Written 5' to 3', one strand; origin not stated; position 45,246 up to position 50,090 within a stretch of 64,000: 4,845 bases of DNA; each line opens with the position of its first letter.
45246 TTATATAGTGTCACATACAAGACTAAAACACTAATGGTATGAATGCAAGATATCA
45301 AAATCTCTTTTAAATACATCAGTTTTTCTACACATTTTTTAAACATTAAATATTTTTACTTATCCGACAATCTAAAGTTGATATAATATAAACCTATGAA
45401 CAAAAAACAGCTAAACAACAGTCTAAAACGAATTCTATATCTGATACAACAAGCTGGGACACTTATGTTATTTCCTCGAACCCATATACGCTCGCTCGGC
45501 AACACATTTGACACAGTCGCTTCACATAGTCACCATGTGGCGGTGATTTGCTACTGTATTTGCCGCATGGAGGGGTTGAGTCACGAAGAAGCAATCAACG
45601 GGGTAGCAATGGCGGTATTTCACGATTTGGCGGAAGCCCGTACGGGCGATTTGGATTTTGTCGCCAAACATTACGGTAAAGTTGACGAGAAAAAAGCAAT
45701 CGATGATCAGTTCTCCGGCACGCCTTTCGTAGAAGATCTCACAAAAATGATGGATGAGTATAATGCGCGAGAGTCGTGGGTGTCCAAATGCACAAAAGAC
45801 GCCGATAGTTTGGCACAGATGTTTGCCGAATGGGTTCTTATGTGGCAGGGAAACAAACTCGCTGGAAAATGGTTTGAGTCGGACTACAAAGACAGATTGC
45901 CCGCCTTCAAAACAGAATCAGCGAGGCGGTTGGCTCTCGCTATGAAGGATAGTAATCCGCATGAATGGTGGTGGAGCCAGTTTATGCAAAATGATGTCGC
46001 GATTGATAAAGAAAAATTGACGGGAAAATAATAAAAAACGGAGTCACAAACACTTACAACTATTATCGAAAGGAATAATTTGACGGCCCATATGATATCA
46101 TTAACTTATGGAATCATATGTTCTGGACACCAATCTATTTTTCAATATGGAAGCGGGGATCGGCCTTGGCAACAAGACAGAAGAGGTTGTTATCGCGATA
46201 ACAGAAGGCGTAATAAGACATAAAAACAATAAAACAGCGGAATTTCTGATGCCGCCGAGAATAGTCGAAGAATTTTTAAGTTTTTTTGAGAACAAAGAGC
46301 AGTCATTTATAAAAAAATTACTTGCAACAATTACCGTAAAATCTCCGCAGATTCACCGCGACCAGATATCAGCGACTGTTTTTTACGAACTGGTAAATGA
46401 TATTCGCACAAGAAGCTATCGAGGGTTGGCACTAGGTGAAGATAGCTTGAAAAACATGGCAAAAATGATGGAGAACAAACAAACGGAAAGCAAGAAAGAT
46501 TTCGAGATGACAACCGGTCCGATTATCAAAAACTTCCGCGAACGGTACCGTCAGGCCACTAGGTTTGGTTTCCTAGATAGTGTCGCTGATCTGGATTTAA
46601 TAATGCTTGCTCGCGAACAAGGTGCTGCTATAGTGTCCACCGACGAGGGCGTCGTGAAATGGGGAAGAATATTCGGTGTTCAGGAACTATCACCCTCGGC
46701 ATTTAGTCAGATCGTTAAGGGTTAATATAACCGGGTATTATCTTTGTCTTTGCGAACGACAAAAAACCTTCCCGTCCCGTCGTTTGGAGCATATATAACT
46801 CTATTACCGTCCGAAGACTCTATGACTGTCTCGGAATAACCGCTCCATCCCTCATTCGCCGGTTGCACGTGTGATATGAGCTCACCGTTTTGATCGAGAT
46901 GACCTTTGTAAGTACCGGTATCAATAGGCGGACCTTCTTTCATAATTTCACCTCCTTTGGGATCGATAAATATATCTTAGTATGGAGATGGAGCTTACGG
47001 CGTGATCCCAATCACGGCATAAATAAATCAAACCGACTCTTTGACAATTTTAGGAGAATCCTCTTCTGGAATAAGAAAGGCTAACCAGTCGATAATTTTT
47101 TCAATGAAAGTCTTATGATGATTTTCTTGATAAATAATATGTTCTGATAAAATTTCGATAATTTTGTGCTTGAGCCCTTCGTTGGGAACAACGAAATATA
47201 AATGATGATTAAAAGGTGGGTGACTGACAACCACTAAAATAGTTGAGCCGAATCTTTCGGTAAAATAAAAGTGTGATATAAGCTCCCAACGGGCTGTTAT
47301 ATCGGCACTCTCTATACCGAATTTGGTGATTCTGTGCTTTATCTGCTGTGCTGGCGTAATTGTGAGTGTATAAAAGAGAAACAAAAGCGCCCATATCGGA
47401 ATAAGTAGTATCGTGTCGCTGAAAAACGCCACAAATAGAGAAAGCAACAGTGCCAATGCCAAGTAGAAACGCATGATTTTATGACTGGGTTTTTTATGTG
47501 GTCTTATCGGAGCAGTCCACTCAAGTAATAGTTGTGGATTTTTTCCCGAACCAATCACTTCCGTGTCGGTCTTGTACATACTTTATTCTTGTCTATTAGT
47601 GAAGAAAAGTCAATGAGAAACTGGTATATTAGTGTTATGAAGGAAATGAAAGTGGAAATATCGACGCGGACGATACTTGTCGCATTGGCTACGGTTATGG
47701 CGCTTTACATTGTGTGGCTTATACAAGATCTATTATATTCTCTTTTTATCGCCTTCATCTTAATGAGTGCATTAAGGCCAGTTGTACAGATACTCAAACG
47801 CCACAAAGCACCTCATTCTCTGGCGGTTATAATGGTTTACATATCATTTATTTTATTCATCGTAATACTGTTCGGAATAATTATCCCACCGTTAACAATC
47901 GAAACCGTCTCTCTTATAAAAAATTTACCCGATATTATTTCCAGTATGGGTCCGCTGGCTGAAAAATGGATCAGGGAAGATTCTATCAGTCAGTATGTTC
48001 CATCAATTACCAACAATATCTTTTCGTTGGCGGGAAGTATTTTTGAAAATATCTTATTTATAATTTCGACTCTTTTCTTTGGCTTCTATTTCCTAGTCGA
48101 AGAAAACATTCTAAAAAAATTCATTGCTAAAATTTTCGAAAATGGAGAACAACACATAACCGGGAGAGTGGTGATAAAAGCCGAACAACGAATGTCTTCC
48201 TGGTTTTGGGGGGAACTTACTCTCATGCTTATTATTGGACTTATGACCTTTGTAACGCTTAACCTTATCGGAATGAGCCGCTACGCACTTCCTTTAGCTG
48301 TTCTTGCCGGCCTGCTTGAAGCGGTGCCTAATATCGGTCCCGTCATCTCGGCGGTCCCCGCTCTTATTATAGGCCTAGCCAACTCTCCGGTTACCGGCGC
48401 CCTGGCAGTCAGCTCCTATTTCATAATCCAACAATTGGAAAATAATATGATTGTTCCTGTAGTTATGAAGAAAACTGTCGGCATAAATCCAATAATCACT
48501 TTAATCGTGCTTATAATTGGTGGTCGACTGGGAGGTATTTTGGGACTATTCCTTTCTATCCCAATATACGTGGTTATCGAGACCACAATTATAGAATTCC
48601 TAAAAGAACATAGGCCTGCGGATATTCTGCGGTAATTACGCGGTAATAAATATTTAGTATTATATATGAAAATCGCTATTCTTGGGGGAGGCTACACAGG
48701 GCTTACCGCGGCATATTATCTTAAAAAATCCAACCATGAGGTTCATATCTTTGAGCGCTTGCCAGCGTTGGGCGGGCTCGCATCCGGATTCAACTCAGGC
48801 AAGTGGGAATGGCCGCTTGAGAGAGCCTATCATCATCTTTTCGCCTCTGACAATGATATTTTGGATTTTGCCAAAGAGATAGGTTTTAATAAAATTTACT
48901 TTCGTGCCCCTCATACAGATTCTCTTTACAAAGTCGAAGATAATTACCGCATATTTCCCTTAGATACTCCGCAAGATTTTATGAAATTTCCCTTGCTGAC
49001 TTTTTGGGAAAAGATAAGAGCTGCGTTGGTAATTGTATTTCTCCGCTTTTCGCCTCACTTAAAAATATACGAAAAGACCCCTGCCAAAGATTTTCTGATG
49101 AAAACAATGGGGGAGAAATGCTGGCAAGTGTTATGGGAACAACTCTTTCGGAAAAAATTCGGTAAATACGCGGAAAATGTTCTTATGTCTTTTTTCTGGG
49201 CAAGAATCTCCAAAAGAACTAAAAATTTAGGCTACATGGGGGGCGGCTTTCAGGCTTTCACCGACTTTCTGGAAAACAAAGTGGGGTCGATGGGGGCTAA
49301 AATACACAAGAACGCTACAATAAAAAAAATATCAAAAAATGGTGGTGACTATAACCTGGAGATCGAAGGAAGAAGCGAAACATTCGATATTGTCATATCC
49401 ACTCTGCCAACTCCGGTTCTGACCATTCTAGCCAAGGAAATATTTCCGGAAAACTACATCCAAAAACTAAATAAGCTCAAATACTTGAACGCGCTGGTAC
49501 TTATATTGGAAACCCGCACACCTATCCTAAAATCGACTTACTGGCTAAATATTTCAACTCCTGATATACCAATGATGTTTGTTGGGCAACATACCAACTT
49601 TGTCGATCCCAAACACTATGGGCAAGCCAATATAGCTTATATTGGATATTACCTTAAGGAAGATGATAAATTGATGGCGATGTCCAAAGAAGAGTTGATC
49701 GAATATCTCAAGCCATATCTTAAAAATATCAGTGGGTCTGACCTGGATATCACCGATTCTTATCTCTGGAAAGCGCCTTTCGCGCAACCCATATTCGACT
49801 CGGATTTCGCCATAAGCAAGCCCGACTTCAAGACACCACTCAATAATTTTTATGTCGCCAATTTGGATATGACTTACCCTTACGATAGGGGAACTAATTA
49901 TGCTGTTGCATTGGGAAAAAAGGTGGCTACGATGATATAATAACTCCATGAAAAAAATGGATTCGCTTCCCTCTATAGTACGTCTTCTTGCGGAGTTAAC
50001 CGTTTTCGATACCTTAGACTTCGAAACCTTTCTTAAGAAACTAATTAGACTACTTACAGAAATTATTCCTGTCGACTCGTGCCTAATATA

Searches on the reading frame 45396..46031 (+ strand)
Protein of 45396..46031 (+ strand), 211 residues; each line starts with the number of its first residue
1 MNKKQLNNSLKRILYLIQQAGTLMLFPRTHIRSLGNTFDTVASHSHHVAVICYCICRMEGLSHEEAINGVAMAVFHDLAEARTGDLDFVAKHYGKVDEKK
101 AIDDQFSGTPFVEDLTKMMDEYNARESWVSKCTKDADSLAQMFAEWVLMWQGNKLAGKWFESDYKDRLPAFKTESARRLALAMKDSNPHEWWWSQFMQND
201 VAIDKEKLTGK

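Call 91: search_protein_families(library=pfam, proteins=[window:45396-46031:+], max_evalue=0.00001)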
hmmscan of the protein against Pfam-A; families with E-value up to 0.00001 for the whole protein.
window:45396-46031:+ (211 aa): 2 families
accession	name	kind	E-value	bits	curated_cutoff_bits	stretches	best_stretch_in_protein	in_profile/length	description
PF13023.12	HD_3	-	4.3e-15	56.4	22.5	1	27-154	8-140/165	HD domain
PF12917.13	YfbR-like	-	1.1e-06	28.8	25.9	1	39-95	24-83/182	5'-deoxynucleotidase YfbR-like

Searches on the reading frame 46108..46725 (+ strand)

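Call 91: search_protein_families(library=pfam, proteins=[window:46108-46725:+], max_evalue=0.00001)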
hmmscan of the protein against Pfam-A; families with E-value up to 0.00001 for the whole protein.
window:46108-46725:+ (205 aa): 1 family
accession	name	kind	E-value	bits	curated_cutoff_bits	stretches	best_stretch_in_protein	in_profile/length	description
PF08745.17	PIN_5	-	7.1e-43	146.9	27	1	4-204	2-201/205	PINc domain ribonuclease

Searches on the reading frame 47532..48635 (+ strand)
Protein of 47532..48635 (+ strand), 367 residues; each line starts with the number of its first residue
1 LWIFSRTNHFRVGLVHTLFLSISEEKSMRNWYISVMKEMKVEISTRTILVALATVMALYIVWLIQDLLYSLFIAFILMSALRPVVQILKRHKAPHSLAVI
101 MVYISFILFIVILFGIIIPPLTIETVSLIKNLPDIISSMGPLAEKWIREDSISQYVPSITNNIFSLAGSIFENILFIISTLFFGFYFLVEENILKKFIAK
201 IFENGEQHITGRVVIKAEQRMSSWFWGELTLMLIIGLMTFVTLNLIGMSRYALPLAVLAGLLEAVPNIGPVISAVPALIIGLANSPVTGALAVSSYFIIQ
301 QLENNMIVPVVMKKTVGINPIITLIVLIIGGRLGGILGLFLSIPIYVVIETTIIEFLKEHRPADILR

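Call 91: search_protein_families(library=pfam, proteins=[window:47532-48635:+], max_evalue=0.00001)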
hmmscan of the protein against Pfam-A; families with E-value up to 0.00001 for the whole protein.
window:47532-48635:+ (367 aa): 1 family
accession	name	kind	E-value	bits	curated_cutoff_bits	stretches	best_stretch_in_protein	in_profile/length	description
PF01594.21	AI-2E_transport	-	5.2e-58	197.2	34.3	1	49-354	3-324/327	AI-2E family transporter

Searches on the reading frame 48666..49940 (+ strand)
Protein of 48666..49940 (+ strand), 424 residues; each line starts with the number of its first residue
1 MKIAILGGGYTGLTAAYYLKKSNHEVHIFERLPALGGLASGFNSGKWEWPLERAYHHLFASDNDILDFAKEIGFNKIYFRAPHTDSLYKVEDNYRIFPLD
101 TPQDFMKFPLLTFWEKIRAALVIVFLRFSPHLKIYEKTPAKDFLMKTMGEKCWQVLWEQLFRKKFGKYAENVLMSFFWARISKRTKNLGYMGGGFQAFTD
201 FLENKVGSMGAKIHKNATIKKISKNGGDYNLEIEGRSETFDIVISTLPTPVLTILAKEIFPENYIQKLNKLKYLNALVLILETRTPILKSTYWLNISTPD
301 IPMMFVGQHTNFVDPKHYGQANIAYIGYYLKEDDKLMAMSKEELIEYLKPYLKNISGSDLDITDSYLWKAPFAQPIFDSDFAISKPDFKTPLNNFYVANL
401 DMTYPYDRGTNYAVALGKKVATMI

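Call 91: search_protein_families(library=pfam, proteins=[window:48666-49940:+], max_evalue=0.00001)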
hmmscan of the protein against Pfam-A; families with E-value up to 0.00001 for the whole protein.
window:48666-49940:+ (424 aa): 5 families
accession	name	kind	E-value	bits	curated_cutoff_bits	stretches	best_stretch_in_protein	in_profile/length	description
PF01593.30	Amino_oxidase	-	3.7e-28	99.4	19.8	1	11-421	2-439/443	Flavin containing amine oxidoreductase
PF13450.12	NAD_binding_8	-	1.5e-11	44.8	21.9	1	5-71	1-67/68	NAD(P)-binding Rossmann-like domain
PF01266.30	DAO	-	1.6e-10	41.5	27.9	1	2-231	1-185/353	FAD dependent oxidoreductase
PF00070.33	Pyr_redox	-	4.2e-08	34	22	0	2-35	1-34/82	Pyridine nucleotide-disulphide oxidoreductase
PF07992.20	Pyr_redox_2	-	2e-06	27.9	26.1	0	2-35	144-177/291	Pyridine nucleotide-disulphide oxidoreductase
